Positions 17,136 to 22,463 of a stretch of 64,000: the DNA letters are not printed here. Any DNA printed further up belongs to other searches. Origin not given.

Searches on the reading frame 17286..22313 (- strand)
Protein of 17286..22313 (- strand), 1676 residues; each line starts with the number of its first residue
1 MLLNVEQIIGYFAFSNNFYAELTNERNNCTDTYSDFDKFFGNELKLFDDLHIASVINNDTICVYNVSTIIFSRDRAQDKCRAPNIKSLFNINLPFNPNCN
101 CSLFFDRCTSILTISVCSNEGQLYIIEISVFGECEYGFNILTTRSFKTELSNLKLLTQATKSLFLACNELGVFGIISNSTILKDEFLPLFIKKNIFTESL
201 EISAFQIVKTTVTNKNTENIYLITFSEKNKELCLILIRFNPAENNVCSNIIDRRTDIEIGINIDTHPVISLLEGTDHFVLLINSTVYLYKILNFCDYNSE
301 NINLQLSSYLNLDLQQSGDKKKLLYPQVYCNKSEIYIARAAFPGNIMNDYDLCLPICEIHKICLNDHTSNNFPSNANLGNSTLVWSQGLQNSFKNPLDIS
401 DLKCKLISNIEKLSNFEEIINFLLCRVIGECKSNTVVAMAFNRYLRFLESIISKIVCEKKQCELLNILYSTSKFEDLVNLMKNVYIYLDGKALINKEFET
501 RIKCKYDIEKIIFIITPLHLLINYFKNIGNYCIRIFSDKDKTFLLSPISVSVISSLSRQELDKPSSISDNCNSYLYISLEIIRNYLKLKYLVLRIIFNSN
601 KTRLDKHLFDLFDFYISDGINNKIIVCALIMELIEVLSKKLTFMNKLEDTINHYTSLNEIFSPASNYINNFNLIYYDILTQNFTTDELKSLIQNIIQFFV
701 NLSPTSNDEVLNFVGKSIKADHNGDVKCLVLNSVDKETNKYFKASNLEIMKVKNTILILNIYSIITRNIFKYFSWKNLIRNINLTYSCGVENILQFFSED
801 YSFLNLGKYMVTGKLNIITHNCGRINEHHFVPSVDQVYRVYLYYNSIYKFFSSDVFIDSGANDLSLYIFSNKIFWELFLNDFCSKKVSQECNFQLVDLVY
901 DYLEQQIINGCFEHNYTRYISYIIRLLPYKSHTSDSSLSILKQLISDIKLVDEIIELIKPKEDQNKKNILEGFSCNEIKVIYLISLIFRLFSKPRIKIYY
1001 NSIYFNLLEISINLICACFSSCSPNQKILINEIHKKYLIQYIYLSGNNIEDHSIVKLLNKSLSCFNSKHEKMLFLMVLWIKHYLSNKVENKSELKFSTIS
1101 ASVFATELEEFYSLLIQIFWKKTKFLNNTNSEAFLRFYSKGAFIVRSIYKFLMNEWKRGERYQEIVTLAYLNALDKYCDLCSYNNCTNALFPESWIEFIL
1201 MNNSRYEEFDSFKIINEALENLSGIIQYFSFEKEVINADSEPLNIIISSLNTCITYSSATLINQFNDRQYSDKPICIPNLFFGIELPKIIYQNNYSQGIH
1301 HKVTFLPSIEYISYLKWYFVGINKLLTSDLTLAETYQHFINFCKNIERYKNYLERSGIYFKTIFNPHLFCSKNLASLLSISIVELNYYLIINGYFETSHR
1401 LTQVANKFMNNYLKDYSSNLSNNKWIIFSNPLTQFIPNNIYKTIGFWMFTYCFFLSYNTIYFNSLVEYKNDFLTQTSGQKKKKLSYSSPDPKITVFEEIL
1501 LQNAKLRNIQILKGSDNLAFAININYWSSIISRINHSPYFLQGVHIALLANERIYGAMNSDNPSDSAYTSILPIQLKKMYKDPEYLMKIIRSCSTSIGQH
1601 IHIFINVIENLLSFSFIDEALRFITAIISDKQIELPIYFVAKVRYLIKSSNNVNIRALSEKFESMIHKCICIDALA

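Call 35: find_encoding_contigs(protein=window:17286-22313:-, flank=10000, max_places=4)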
Protein window:17286-22313:- (1676 aa): 24 contigs read that carry it; 4 places shown.
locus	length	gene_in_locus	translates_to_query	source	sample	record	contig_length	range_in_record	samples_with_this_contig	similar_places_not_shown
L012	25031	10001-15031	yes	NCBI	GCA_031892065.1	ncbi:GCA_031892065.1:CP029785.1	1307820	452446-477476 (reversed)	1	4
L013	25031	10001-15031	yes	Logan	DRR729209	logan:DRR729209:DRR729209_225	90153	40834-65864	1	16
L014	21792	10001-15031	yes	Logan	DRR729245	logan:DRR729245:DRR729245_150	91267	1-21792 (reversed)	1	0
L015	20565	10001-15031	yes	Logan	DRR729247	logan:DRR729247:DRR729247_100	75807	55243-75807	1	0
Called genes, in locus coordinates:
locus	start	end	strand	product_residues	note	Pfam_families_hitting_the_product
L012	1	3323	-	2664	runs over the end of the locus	PF16417:CNOT1_TTP_bind, PF16415:CNOT1_CAF1_bind, PF12842:DUF3819, PF04054:Not1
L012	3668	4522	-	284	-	PF16561:AMPK1_CBM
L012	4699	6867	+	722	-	PF02516:STT3, PF21436:STT3-PglB_core (faint)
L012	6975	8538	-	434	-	PF07690:MFS_1, PF03092:BT1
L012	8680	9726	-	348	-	PF05971:Methyltransf_10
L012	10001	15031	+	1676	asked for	-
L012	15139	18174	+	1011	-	-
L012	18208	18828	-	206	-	-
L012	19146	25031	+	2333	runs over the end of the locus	-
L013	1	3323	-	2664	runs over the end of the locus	PF16417:CNOT1_TTP_bind, PF16415:CNOT1_CAF1_bind, PF12842:DUF3819, PF04054:Not1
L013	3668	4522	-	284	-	PF16561:AMPK1_CBM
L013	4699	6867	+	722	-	PF02516:STT3, PF21436:STT3-PglB_core (faint)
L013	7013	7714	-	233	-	PF03092:BT1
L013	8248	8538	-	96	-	-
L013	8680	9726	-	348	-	PF05971:Methyltransf_10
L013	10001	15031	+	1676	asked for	-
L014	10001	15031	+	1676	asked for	-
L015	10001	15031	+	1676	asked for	-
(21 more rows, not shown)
